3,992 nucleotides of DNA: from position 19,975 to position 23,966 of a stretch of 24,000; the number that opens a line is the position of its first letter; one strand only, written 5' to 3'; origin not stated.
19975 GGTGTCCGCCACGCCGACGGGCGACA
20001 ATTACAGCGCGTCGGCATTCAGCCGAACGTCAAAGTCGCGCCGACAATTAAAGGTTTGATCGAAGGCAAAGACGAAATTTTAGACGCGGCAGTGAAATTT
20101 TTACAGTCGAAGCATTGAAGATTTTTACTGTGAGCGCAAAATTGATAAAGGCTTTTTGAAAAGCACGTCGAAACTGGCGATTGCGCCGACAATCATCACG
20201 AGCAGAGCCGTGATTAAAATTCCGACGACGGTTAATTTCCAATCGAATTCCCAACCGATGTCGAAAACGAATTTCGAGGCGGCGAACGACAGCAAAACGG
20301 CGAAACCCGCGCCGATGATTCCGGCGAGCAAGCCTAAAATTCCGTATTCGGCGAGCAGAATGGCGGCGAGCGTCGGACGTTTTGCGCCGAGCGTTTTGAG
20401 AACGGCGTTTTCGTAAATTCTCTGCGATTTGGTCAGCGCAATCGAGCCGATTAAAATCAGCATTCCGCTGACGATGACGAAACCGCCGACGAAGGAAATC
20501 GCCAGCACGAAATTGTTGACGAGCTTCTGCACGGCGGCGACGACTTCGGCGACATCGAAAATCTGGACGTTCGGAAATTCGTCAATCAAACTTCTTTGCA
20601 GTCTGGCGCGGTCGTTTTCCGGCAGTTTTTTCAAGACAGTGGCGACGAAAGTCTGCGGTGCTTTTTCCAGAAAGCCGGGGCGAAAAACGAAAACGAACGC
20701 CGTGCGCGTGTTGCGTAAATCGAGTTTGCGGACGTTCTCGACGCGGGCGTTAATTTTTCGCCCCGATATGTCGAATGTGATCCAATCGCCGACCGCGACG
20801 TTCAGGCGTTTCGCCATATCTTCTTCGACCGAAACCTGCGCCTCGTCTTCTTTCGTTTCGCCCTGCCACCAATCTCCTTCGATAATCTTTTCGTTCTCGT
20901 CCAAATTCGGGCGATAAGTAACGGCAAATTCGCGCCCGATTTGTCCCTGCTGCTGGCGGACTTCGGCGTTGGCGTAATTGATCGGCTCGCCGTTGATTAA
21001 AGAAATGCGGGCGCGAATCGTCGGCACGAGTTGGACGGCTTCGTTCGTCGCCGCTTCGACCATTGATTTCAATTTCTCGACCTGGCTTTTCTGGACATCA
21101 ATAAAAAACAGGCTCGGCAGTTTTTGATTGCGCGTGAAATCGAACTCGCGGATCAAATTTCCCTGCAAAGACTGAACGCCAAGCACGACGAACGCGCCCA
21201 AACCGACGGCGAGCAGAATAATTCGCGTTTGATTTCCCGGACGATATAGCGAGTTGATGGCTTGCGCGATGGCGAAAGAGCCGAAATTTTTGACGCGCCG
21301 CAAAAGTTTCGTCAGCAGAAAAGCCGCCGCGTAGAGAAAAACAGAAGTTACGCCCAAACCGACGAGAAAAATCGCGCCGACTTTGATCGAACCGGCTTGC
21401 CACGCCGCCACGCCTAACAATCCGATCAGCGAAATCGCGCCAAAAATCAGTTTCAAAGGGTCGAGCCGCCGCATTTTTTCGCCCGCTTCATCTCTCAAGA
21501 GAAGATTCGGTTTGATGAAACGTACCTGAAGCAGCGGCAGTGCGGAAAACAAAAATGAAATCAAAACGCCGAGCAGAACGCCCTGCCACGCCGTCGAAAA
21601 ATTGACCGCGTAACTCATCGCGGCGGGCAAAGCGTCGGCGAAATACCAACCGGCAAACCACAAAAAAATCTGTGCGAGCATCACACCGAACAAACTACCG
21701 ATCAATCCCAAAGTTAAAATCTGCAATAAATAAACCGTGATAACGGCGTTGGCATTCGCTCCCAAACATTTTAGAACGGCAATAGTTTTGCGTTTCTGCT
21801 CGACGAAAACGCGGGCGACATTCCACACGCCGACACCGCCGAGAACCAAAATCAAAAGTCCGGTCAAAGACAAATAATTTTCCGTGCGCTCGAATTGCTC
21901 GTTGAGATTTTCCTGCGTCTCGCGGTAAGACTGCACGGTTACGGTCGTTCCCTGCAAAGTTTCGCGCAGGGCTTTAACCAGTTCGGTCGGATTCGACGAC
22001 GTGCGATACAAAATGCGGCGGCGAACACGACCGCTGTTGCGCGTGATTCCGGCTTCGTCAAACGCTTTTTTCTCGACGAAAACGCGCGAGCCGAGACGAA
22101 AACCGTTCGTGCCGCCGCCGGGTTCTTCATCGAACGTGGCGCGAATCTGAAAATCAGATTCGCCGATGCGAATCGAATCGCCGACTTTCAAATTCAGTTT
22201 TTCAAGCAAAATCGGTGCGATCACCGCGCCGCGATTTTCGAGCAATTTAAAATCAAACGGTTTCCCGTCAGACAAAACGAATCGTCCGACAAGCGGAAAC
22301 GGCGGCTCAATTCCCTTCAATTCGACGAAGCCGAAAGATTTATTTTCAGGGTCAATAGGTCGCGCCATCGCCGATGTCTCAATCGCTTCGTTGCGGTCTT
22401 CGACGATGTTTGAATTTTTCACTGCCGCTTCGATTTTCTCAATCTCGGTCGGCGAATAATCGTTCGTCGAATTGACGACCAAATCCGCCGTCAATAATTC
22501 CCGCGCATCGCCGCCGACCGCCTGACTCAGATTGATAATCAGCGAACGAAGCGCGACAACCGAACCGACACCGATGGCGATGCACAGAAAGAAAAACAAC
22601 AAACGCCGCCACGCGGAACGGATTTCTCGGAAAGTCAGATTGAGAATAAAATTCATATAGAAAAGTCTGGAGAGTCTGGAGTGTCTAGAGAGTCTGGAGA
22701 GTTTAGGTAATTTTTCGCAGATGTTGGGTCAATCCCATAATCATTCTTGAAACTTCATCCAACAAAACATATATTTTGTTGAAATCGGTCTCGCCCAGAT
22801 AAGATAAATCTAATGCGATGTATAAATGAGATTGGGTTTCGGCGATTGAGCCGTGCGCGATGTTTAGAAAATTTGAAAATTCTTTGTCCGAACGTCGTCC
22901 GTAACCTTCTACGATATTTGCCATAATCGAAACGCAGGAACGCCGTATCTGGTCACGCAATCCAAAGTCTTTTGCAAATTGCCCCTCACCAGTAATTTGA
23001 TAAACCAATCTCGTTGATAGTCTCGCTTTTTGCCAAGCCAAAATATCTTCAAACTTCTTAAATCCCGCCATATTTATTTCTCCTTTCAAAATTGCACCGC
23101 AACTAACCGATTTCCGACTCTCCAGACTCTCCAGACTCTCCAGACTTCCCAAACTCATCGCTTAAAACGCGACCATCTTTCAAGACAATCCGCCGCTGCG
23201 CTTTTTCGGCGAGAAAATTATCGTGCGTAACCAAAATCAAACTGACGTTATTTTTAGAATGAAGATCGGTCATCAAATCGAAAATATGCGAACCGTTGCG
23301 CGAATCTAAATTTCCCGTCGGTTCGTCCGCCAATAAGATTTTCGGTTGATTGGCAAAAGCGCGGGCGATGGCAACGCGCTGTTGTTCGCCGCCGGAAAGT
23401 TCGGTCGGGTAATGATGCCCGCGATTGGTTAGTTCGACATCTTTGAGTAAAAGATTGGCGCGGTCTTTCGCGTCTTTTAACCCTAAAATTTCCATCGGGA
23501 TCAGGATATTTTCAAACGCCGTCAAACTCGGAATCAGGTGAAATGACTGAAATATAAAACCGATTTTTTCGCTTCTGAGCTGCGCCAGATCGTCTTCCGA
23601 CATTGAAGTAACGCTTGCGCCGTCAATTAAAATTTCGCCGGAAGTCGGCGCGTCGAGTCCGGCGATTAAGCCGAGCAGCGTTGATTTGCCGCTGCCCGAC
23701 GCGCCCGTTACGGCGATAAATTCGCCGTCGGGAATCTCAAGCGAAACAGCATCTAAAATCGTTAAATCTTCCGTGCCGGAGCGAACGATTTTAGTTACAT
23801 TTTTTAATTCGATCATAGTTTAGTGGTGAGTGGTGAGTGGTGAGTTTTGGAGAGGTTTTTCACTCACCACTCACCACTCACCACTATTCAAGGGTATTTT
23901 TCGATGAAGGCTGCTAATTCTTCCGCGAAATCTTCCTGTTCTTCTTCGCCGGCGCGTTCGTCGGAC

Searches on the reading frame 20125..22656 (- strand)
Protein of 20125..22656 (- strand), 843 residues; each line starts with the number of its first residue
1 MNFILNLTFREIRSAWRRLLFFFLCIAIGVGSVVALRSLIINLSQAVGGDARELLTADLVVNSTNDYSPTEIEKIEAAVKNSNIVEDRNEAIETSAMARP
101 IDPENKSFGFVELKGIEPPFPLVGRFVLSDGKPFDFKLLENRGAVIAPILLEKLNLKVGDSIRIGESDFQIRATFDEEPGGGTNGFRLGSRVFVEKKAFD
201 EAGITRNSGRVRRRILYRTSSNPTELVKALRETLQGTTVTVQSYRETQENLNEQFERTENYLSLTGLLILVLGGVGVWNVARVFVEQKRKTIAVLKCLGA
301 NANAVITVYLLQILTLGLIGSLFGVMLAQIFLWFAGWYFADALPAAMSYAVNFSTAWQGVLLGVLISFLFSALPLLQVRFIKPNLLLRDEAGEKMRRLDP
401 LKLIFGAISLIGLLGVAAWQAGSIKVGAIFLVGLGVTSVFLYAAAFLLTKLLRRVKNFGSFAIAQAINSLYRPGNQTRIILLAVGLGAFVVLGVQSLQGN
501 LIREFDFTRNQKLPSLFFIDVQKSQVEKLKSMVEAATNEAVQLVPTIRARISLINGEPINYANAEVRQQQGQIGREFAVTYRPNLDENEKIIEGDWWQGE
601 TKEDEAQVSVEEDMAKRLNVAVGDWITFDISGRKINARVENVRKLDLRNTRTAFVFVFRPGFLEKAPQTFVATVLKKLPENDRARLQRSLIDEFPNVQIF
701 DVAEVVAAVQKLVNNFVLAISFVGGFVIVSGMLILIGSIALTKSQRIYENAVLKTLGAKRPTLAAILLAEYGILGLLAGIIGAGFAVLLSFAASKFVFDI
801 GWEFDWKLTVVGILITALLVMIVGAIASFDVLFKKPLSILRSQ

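Call 105: search_protein_families(library=pfam, proteins=[window:20125-22656:-], max_evalue=0.001)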
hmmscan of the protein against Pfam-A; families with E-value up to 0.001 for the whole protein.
window:20125-22656:- (843 aa): 2 families
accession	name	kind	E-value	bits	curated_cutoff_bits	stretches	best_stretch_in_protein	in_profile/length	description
PF02687.27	FtsX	-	8.4e-26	90.8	25.5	2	266-383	4-120/120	FtsX-like permease C-terminal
PF12704.14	MacB_PCD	-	6.5e-14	53.1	27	1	23-219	5-191/207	MacB-like periplasmic core domain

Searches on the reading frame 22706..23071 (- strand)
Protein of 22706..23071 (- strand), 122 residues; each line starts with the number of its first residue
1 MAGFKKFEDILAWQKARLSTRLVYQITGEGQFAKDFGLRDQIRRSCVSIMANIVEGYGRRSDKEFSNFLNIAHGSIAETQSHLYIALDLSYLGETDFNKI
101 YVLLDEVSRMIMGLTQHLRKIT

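Call 105: search_protein_families(library=pfam, proteins=[window:22706-23071:-], max_evalue=0.001)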
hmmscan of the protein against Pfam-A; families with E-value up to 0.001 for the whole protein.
window:22706-23071:- (122 aa): 1 family
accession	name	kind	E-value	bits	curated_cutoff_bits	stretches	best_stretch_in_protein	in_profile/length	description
PF05635.17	23S_rRNA_IVP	-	1.2e-35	122.3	33.8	1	8-112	1-105/106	23S rRNA-intervening sequence protein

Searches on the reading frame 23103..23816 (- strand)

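Call 105: search_protein_families(library=pfam, proteins=[window:23103-23816:-], max_evalue=0.001)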
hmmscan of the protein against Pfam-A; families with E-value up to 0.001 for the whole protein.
window:23103-23816:- (237 aa): 4 families
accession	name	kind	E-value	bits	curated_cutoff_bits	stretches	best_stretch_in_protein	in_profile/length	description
PF00005.33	ABC_tran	-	9.4e-37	127.1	25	1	21-167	1-136/137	ABC transporter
PF13304.12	AAA_21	-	8e-08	33.1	27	1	123-202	221-302/304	AAA domain, putative AbiEii toxin, Type IV TA system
PF02463.25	SMC_N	-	4.3e-06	26.8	40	0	132-210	135-209/220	RecF/RecN/SMC N terminal domain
PF13555.12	AAA_29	-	0.00037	20.6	27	0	25-48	16-39/61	P-loop containing region of AAA domain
